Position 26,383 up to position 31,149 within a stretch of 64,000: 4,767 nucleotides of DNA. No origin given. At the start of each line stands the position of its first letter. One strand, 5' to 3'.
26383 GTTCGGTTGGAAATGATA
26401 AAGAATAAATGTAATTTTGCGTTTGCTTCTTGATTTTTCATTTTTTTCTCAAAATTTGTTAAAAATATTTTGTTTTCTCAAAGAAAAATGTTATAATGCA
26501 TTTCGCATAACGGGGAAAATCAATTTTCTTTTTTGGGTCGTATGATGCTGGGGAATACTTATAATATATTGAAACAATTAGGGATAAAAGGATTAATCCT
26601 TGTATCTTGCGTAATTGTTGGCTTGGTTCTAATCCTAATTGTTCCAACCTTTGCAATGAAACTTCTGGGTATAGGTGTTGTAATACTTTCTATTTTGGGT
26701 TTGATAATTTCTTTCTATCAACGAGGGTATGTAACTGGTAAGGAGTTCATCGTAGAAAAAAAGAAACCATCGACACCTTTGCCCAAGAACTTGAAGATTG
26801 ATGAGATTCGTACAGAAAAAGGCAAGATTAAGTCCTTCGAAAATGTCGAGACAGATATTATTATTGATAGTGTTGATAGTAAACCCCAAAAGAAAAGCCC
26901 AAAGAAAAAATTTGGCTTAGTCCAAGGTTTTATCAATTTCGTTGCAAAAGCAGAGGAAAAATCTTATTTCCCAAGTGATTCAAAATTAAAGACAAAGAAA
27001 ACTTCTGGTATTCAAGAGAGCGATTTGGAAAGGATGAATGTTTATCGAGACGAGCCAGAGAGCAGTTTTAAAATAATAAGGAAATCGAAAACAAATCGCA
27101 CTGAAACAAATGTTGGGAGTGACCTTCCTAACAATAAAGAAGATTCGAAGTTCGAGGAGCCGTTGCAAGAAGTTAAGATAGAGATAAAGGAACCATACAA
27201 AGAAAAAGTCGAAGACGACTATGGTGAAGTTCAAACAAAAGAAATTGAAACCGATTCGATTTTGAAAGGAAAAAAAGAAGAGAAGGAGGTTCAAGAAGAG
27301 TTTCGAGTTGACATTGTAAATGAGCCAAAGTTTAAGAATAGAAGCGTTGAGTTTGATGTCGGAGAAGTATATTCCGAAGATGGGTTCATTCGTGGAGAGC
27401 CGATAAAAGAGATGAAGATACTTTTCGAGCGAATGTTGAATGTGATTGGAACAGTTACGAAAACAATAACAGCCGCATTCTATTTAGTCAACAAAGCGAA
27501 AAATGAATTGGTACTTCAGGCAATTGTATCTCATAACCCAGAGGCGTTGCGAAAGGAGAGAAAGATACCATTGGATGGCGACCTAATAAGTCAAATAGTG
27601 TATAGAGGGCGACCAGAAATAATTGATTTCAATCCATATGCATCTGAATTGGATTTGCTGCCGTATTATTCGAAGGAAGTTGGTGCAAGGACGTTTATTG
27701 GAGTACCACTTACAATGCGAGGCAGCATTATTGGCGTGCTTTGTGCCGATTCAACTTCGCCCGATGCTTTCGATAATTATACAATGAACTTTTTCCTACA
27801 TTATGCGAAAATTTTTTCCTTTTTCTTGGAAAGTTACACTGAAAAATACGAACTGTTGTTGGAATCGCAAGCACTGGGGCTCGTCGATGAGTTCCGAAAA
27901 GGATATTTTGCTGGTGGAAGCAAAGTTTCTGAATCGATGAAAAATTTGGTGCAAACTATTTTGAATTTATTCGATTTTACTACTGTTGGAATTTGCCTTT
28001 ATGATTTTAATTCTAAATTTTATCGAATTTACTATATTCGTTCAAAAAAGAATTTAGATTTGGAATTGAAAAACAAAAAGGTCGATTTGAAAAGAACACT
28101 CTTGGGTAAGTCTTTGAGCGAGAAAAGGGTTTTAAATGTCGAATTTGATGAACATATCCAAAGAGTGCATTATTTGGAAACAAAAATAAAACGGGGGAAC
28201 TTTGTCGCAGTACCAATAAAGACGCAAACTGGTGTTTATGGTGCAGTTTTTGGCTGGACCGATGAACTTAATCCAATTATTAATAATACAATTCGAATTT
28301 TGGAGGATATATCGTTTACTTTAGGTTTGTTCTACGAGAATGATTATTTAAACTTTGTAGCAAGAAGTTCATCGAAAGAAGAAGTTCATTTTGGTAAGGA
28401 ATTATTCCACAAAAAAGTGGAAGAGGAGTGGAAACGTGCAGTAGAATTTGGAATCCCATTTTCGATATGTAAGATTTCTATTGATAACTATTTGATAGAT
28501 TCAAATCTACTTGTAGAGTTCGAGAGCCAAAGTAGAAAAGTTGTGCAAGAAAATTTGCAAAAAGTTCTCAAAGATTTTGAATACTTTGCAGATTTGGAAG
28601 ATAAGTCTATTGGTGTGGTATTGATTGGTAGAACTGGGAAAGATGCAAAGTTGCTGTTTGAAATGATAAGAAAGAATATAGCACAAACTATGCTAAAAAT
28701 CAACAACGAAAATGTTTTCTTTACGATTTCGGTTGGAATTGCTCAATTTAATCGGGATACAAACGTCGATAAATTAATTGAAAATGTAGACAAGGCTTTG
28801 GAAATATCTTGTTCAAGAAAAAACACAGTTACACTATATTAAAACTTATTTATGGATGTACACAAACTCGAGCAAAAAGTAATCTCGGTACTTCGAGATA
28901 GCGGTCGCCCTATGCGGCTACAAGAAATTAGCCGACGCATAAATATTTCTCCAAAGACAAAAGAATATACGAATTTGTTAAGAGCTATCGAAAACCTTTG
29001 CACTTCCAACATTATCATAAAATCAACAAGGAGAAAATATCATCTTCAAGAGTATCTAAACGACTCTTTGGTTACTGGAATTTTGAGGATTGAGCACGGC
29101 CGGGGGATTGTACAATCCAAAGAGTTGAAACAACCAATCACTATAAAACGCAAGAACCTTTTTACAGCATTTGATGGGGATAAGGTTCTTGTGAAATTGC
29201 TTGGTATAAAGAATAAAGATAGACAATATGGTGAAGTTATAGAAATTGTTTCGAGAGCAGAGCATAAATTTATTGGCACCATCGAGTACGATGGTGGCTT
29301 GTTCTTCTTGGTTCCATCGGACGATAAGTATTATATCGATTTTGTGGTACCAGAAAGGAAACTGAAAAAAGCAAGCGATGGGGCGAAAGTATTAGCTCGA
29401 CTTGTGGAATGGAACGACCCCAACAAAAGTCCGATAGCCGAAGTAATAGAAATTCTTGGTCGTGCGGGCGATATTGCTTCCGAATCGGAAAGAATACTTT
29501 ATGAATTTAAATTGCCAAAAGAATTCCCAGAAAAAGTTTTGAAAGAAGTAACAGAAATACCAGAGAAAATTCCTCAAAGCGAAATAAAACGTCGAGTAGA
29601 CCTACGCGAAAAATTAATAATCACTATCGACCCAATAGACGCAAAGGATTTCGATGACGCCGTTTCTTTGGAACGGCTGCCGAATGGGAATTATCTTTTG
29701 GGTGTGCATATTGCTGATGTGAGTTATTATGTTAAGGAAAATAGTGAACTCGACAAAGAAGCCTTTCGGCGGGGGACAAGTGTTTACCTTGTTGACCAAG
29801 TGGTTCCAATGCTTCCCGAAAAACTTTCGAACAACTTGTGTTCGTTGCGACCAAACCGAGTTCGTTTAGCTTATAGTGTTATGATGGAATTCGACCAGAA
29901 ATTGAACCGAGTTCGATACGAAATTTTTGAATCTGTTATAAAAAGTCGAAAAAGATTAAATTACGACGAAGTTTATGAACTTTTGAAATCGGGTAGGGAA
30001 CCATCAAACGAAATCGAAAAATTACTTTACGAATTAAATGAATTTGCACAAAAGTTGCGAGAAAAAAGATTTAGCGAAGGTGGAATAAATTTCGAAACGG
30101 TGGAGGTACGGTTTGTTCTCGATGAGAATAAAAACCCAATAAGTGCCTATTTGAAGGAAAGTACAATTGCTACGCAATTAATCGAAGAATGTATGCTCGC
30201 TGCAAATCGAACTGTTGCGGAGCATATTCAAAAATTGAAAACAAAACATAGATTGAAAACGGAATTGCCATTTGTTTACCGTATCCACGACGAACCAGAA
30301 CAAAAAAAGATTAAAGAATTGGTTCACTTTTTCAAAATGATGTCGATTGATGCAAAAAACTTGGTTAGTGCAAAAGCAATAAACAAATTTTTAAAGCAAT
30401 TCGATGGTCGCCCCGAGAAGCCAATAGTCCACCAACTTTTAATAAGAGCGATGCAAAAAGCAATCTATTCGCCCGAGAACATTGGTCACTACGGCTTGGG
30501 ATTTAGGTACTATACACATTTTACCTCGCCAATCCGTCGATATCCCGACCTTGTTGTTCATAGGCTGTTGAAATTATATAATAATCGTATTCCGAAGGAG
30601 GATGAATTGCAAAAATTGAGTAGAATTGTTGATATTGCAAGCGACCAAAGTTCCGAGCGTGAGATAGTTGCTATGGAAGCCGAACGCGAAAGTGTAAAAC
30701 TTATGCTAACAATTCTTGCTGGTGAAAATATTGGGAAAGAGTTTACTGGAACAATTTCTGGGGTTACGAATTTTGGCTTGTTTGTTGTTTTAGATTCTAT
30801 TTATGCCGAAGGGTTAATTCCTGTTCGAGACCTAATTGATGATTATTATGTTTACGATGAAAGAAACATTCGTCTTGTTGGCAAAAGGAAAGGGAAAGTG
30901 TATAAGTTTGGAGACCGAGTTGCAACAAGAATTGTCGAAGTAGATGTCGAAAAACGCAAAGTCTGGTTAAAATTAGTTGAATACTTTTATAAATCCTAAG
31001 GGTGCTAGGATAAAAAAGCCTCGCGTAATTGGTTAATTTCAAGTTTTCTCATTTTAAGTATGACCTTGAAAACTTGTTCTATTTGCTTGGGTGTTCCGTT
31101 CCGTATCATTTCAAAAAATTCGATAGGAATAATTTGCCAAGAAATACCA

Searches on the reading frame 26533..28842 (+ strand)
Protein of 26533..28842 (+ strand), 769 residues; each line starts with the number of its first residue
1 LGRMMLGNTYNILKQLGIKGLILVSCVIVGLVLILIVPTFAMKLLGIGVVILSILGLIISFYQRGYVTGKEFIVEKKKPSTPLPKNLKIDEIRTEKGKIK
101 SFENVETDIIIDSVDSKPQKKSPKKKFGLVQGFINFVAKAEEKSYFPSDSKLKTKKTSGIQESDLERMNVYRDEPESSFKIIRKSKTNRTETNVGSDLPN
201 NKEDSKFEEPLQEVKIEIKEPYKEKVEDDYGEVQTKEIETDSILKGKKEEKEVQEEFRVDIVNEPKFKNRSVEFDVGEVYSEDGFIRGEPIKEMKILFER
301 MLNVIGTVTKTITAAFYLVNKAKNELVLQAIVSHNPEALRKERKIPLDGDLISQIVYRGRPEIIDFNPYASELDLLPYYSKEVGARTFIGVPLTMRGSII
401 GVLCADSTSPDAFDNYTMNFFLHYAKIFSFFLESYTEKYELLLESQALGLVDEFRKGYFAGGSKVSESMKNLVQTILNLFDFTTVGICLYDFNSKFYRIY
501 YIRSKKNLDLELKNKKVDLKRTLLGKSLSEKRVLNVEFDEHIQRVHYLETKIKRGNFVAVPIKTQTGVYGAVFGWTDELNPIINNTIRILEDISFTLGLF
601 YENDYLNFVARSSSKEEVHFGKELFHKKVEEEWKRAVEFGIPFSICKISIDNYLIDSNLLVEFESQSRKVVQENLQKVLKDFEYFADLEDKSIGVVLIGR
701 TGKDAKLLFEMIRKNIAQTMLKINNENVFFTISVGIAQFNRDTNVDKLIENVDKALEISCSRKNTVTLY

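Call 50: search_protein_families(library=ncbifam, proteins=[window:26533-28842:+], max_evalue=0.00001)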
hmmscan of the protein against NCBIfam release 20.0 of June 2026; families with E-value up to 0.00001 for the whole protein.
window:26533-28842:+ (769 aa): 2 families
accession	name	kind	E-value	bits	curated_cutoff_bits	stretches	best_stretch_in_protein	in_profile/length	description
NF050064.1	BlResRespRegCbrR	equivalog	9.8e-07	28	600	1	629-759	272-403/415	bile resistance response regulator CbrR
NF041606.1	dguan_cyc_DgcA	equivalog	1.1e-06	27.8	370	1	695-760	263-329/340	diguanylate cyclase DgcA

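Call 82: search_protein_families(library=pfam, proteins=[window:26533-28842:+], max_evalue=0.001)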
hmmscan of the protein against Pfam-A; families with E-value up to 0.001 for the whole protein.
window:26533-28842:+ (769 aa): 4 families
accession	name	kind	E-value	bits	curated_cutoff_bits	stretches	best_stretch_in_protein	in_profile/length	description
PF13185.12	GAF_2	-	2.2e-11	44.6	28.6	1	294-429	4-132/136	GAF domain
PF01590.32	GAF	-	4.8e-11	43.8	22.4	1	297-425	5-126/133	GAF domain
PF00990.26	GGDEF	-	2.2e-07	31.2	23.8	1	625-757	15-152/161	Diguanylate cyclase, GGDEF domain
PF13492.12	GAF_3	-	0.00023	22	27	0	297-426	5-121/129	GAF domain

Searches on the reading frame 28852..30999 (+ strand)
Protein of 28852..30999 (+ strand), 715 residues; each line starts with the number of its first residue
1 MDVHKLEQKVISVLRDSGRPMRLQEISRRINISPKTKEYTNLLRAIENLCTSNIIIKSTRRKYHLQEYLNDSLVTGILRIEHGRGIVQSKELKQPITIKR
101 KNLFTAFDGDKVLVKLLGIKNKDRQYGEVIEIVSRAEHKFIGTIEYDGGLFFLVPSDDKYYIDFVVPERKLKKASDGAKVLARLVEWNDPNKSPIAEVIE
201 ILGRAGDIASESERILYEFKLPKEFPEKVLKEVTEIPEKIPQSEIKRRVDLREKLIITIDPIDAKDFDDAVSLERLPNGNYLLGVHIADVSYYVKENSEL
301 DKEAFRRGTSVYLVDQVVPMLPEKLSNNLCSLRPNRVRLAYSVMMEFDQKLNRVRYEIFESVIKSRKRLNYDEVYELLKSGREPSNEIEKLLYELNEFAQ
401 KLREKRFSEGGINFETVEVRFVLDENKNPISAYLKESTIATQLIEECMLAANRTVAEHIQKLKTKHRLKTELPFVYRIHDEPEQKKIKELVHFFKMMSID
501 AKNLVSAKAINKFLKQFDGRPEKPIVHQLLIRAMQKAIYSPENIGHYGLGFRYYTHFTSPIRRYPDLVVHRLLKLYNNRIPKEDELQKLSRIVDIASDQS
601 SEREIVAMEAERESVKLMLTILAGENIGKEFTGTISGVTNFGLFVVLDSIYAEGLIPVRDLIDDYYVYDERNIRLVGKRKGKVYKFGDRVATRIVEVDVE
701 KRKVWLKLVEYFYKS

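Call 50: search_protein_families(library=ncbifam, proteins=[window:28852-30999:+], max_evalue=0.00001)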
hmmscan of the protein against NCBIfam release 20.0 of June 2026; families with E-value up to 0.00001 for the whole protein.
window:28852-30999:+ (715 aa): 7 families
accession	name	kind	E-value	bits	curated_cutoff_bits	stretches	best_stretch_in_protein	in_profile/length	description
TIGR02063.1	RNase_R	equivalog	7.4e-227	755.1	597.85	1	5-710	2-711/711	ribonuclease R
TIGR00358.1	3_prime_RNase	superfamily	4.3e-162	540.8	368.6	1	63-709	6-657/657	VacB/RNase II family 3'-5' exoribonuclease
NF008648.0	PRK11642.1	equivalog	4.1e-126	422.3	982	1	11-709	25-725/813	ribonuclease R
NF003455.0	PRK05054.1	equivalog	1.8e-66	224.6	542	1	96-707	44-642/645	exoribonuclease II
TIGR02062.1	RNase_B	equivalog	9.1e-58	195.7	641.9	1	96-704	44-642/646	exoribonuclease II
NF006333.0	PRK08563.1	equivalog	2.2e-10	40.4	143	1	589-703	42-155/188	DNA-directed RNA polymerase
TIGR00448.1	rpoE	equivalog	9.6e-10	38.3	124.2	1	631-703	85-155/179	DNA-directed RNA polymerase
